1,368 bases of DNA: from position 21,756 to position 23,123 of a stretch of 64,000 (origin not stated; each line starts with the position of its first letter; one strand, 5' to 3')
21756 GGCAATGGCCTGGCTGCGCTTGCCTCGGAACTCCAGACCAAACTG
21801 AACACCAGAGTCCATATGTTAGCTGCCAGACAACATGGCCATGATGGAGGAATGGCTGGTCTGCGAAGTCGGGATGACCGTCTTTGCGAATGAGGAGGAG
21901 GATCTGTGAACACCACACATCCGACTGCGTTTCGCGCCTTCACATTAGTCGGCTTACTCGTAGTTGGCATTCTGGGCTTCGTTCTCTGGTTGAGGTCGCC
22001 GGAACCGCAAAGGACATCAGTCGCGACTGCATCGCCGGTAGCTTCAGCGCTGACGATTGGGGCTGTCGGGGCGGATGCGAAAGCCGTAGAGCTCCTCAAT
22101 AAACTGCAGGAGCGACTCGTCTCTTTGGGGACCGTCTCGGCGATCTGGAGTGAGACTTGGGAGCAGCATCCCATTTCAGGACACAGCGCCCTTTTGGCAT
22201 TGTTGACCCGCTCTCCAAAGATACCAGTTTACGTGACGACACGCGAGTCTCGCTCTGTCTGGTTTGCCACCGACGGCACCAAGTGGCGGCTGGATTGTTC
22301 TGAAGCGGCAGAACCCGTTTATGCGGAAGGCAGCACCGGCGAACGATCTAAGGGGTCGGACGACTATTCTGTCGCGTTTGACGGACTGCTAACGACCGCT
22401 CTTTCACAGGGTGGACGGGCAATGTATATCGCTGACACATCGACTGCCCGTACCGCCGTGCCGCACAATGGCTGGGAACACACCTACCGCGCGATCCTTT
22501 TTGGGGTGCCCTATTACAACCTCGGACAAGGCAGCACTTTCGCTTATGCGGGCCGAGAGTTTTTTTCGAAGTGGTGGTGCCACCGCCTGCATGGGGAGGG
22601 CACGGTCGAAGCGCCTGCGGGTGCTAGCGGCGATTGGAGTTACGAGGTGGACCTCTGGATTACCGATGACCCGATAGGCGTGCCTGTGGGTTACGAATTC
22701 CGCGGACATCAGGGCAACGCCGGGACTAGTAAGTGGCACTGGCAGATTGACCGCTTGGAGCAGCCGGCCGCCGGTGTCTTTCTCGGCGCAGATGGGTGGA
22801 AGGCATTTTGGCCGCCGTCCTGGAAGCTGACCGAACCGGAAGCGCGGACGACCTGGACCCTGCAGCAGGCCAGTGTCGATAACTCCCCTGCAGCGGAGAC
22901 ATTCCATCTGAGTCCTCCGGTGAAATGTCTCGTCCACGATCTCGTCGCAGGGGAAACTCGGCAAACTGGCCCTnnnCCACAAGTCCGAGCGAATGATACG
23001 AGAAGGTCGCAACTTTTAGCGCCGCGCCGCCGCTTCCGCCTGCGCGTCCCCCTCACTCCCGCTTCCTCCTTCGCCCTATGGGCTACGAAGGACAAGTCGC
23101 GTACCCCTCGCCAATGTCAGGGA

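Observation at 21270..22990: Low-GC island with its own consensus promoter encoding a cysteine-rich secreted mini-protein and a membrane-anchored unknown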

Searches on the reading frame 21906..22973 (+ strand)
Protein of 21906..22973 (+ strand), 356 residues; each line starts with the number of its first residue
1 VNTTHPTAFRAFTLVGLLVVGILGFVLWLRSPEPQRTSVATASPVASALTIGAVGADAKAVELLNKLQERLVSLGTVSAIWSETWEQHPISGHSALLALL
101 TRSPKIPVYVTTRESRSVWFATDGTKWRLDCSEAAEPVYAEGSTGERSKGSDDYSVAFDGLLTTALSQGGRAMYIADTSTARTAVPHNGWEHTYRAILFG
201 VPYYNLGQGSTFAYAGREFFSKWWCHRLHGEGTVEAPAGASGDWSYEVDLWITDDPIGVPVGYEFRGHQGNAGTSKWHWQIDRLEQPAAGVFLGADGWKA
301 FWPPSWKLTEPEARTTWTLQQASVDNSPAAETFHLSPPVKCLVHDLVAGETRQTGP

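Call 4: search_protein_families(library=pfam, proteins=[window:21906-22973:+], max_evalue=0.1)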
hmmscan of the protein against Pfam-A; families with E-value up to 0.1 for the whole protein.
window:21906-22973:+ (356 aa): 0 families

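Call 5: search_protein_families(library=ncbifam, proteins=[window:21906-22973:+], max_evalue=0.1)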
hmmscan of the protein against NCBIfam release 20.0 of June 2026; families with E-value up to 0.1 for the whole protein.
window:21906-22973:+ (356 aa): 0 families

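Call 8: find_homologous_proteins(query=window:21906-22973:+)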
Query window:21906-22973:+: 8000 candidates shared short words with the query, none scored E <= 0.001.

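Call 11: find_encoding_contigs(protein=window:21906-22973:+, flank=10000)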
Protein window:21906-22973:+ (356 aa): no gene with exactly this product is on record in the collection.

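Call 22: predict_structure(protein=window:21906-22973:+)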
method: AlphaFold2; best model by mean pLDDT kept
length: 356 residues; sequences in the alignment: 1
mean_pLDDT: 35.2   pTM: 0.21
mean pLDDT of the five models: 35.2, 34.8, 33.3, 32.7, 31.5
residues with pLDDT >= 90: 0; 70-90: 9; 50-70: 20; < 50: 327
segments of 3 or more residues with pLDDT < 50: 1-3, 30-237, 243-356
pLDDT, mean of each block of 10 residues (from residue 1): 52 70 65 38 37 39 44 32 32 35 35 36 37 33 30 31 35 31 25 26 27 26 30 45 42 31 34 37 32 26 31 28 30 25 28 31
secondary structure, 60 per line:
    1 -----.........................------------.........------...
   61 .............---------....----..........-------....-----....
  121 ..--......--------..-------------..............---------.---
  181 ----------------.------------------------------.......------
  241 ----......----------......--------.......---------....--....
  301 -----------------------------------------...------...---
elements in order: H6-30 H43-51 H58-73 H83-86 H91-100 E108-111 E117-122 E125-130 H154-167 E228-234 E245-250 E261-266 E275-281 E291-294 E297-300 E342-344 E351-353

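Call 24: search_protein_representatives(protein=window:21906-22973:+)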
Query: 356 residues. Proteins with E-value up to 0.001 (for the whole library): 2; up to 1e-10: 2; up to 1e-30: 2. The best 2 are listed.
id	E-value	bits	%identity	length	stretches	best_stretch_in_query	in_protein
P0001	1.4e-124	432.5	99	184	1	173-356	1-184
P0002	1.2e-74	268.2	41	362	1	14-356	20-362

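Call 26: find_encoding_contigs(protein=P0002, flank=10000)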
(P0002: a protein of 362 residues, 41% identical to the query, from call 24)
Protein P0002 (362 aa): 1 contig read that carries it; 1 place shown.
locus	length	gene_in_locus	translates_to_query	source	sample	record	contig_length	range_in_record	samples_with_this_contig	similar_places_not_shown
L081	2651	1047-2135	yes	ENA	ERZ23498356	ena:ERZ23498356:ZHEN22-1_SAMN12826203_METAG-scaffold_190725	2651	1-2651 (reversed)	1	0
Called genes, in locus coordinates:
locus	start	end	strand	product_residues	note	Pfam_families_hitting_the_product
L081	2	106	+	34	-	?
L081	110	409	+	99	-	PF00196:GerE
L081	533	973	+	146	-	-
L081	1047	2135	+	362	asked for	-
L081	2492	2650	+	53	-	?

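Call 27: find_encoding_contigs(protein=P0001, flank=10000)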
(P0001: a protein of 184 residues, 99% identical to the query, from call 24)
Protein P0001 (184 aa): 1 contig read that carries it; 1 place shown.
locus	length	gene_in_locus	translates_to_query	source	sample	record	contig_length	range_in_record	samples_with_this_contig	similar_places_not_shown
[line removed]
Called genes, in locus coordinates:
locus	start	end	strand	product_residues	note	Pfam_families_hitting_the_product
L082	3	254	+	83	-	?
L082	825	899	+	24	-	-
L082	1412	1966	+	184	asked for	-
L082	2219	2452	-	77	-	?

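Call 35: find_related_loci(query=A1, collection=metagenome_contigs, flank=10000)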
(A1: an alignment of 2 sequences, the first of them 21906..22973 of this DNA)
Query A1 (356 aa) in metagenome_contigs; peptide patterns used: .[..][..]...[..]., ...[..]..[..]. (x = any residue, [..] = any of these).
125 stretches matched a pattern, but none encodes a relative of the query by tblastn (E <= 1e-3).

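Call 36: find_related_loci(query=A1, collection=viral_contigs, flank=10000)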
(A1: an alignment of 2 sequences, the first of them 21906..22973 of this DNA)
Query A1 (356 aa) in viral_contigs; peptide patterns used: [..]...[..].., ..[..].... (x = any residue, [..] = any of these).
108 stretches matched a pattern, but none encodes a relative of the query by tblastn (E <= 1e-3).

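Call 37: search_solved_structures(query=A1, max_evalue=10)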
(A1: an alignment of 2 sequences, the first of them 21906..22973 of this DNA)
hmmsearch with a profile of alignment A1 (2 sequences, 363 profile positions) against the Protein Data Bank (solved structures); distinct sequences matched with E-value up to 10: 0.

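Call 39: search_protein_families(library=pfam, proteins=[P0002, L081:533-970:+, L081:110-406:+], max_evalue=1)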
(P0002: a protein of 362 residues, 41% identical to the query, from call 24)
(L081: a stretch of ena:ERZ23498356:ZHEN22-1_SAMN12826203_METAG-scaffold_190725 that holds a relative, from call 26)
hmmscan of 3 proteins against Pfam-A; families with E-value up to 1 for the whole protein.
P0002 (362 aa): 0 families

L081:533-970:+ (146 aa): 0 families

L081:110-406:+ (99 aa): 5 families
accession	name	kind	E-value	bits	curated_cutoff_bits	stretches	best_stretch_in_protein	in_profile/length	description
PF00196.25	GerE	-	8.9e-08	32.1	23.5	1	46-91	2-47/57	Bacterial regulatory proteins, luxR family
PF04967.18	HTH_10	-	0.02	15.1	23.1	1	66-89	28-51/53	HTH DNA binding domain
PF08281.18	Sigma70_r4_2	-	0.056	13.5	25.7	1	65-89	30-54/54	Sigma-70, region 4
PF19487.4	DUF6023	-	0.075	13.4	26.8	1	19-69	28-76/150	Family of unknown function (DUF6023)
PF00126.33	HTH_1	-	0.13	12.7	26.6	1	50-89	2-41/60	Bacterial regulatory helix-turn-helix protein, lysR family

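Call 40: search_protein_families(library=padloc, proteins=[window:21906-22973:+, P0002, L081:533-970:+], max_evalue=1)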
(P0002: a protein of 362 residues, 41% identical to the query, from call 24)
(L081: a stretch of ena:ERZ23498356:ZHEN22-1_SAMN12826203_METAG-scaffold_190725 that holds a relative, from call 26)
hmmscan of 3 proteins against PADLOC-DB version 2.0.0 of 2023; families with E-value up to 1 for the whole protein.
window:21906-22973:+ (356 aa): 0 families

P0002 (362 aa): 0 families

L081:533-970:+ (146 aa): 0 families

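Call 60: search_dna_similar(query=window:21906-22973:+, collection=plasmids, mode=protein, max_evalue=0.01)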
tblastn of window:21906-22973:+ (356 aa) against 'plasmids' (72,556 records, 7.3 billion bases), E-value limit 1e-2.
No match.

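Call 61: search_dna_similar(query=window:21906-22973:+, collection=phages, mode=protein, max_evalue=0.01)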
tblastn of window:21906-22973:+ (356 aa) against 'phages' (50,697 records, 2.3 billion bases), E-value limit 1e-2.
No match.

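Call 66: search_protein_families(library=phrogs, proteins=[window:21906-22973:+, P0002, L081:533-970:+], max_evalue=0.1)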
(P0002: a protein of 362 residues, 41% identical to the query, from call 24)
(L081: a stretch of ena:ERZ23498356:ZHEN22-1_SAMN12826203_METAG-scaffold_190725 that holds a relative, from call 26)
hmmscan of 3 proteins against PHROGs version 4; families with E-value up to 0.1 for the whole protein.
window:21906-22973:+ (356 aa): 0 families

P0002 (362 aa): 0 families

L081:533-970:+ (146 aa): 0 families

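Call 73: search_protein_families(library=pfam, proteins=[window:22077-22973:+], max_evalue=10)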
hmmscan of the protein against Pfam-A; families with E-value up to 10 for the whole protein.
seq(299 aa): 1 family
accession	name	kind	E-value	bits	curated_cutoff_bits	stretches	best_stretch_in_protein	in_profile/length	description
PF03578.20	HGWP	-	0.29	11.1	21.9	1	167-173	7-13/28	HGWP repeat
